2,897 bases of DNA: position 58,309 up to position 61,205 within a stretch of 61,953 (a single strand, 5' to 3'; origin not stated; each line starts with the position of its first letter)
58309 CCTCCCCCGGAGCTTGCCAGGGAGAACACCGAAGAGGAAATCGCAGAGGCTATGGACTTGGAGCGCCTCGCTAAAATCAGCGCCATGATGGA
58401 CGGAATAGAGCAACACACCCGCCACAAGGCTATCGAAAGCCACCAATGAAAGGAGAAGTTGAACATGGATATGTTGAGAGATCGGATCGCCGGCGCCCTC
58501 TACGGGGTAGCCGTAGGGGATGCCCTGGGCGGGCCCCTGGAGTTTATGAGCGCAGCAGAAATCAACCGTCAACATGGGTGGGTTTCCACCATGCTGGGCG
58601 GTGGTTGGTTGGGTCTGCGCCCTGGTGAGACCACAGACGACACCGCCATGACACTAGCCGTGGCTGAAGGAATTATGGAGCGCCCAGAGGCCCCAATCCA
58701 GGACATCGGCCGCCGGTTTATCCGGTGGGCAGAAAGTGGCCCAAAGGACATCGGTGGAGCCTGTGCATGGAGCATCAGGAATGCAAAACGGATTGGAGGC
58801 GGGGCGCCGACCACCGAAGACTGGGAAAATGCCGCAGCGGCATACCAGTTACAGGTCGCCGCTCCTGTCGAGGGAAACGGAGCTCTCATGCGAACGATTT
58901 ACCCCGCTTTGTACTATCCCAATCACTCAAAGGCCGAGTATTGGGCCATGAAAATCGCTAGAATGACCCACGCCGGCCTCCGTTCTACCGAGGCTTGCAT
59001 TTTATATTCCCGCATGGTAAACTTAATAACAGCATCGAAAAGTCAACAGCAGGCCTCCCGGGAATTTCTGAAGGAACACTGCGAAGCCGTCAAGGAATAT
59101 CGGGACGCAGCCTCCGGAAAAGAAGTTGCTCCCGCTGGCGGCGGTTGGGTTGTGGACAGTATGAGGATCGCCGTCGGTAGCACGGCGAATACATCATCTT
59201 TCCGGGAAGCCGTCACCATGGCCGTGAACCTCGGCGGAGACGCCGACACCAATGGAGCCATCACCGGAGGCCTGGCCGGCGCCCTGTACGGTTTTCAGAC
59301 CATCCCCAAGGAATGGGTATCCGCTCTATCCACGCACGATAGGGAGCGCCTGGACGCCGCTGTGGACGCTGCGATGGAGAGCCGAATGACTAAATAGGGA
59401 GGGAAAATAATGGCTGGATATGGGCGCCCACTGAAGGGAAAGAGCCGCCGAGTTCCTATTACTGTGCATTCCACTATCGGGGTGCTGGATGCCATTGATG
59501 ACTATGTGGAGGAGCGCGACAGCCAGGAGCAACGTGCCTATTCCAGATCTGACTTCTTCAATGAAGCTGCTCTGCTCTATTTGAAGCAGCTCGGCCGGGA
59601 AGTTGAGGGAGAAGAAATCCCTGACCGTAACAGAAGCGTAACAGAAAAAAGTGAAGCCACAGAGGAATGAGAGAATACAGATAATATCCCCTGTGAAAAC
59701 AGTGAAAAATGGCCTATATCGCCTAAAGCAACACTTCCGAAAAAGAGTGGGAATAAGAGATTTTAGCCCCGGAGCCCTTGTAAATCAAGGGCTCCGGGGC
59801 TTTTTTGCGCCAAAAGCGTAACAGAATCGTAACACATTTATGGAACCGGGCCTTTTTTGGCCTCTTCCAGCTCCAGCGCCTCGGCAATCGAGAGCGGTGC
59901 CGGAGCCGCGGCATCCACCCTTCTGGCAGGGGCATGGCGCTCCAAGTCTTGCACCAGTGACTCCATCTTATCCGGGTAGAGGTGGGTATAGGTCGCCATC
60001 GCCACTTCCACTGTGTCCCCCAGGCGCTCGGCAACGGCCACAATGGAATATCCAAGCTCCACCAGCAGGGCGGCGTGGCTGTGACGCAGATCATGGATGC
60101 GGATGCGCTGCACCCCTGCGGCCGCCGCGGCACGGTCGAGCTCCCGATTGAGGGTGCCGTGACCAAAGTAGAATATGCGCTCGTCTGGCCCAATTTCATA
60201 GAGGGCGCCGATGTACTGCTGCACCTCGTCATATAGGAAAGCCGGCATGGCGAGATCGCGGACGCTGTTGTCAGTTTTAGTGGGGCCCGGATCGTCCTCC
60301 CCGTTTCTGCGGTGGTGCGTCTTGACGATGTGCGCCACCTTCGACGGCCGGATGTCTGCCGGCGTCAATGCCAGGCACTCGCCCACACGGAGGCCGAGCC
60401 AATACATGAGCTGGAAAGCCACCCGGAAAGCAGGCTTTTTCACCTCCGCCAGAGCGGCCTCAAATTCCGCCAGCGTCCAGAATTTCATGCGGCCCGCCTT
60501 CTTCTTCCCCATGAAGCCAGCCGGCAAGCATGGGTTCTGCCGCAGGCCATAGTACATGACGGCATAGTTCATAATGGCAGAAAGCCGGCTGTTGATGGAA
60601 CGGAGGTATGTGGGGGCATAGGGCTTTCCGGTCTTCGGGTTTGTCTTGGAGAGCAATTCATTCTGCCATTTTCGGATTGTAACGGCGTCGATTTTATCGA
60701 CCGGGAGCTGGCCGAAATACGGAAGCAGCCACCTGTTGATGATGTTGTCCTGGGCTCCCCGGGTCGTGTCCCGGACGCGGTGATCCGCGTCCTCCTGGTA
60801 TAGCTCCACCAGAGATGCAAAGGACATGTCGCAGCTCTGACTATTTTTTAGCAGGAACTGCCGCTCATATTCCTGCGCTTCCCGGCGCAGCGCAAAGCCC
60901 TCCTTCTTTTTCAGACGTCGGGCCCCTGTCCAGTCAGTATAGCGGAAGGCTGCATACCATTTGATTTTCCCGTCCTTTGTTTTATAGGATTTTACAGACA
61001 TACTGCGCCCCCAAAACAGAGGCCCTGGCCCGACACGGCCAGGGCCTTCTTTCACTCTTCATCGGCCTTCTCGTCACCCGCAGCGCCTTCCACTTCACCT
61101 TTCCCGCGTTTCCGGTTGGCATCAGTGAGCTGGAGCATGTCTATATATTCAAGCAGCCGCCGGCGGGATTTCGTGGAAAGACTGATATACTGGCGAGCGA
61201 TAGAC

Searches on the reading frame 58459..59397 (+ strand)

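Call 66: search_protein_families(library=pfam, proteins=[window:58459-59397:+], max_evalue=0.0001)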
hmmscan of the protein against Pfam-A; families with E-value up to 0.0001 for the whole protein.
window:58459-59397:+ (312 aa): 1 family
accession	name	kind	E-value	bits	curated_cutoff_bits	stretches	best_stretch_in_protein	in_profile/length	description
PF03747.19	ADP_ribosyl_GH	-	1.5e-62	212.3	26.2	1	12-285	1-287/287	ADP-ribosylglycohydrolase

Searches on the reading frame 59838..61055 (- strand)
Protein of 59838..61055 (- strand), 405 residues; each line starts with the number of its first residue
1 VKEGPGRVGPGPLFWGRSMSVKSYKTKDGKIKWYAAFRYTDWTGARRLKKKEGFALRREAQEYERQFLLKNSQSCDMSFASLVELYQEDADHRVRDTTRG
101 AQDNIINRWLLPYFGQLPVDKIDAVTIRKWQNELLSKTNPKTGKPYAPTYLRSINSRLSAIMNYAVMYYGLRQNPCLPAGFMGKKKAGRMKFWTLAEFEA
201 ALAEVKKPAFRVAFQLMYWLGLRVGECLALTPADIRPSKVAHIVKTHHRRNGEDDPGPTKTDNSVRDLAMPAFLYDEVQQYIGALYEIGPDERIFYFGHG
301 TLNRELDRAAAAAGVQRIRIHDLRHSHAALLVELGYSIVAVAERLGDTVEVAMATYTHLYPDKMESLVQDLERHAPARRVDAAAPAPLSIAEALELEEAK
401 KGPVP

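Call 66: search_protein_families(library=pfam, proteins=[window:59838-61055:-], max_evalue=0.0001)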
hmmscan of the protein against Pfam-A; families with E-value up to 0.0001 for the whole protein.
window:59838-61055:- (405 aa): 3 families
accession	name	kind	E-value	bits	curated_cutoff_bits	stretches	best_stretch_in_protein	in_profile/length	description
PF14659.12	Phage_int_SAM_3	-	2.6e-14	53.6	22.6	1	79-135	2-58/58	Phage integrase, N-terminal SAM-like domain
PF00589.27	Phage_integrase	-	1.8e-11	44.6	27.1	1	210-360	24-169/172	Phage integrase family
PF14657.12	Arm-DNA-bind_4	-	1.8e-10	40.7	22.3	1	32-74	1-45/47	Arm DNA-binding domain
